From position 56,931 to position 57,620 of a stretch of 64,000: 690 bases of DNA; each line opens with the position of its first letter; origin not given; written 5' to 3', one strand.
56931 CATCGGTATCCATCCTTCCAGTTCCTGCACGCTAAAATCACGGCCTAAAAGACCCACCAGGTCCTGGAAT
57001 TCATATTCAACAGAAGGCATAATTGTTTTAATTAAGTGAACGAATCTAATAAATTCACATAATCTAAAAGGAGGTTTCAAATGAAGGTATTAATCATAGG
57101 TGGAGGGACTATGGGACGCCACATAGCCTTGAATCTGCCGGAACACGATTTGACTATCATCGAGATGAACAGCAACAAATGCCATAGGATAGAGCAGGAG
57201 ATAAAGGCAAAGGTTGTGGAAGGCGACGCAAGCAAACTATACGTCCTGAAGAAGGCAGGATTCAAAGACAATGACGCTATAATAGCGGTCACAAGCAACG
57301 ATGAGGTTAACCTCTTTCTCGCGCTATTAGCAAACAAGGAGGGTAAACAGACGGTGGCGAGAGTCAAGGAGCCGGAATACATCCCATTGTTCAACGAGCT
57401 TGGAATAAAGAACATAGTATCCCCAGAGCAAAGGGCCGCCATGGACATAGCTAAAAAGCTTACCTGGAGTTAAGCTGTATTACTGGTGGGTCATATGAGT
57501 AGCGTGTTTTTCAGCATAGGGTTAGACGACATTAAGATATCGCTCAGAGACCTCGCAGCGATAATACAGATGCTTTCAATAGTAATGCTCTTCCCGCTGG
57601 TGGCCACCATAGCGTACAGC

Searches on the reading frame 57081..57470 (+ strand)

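Call 21: search_protein_families(library=pfam, proteins=[window:57081-57470:+], max_evalue=0.01)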
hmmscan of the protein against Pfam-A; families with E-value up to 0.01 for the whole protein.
window:57081-57470:+ (130 aa): 9 families
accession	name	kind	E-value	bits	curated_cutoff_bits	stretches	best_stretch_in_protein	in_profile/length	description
PF02254.24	TrkA_N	-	8.4e-27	94.2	23.8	1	3-115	1-116/116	TrkA-N domain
PF13241.12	NAD_binding_7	-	8.9e-05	23.4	22.1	1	2-99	9-96/104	Putative NAD(P)-binding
PF17356.7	PBSX_XtrA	-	0.00017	21.7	29.7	1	13-45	32-64/64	Phage-like element PBSX protein XtrA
PF03435.24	Sacchrp_dh_NADP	-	0.0014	19.4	25.1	1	3-73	1-78/129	Saccharopine dehydrogenase NADP binding domain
PF03807.23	F420_oxidored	-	0.0016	19.4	21.6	0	2-51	1-54/94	NADP oxidoreductase coenzyme F420-dependent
PF02737.24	3HCDH_N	-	0.0016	18.8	22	1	2-47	1-48/180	3-hydroxyacyl-CoA dehydrogenase, NAD binding domain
PF03446.21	NAD_binding_2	-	0.0044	17.5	21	1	3-75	2-68/161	NAD binding domain of 6-phosphogluconate dehydrogenase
PF01488.26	Shikimate_DH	-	0.0047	17.4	24.3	1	2-75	14-87/138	Shikimate / quinate 5-dehydrogenase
PF13460.12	NAD_binding_10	-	0.0065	16.8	27.2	1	9-76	4-73/184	NAD(P)H-binding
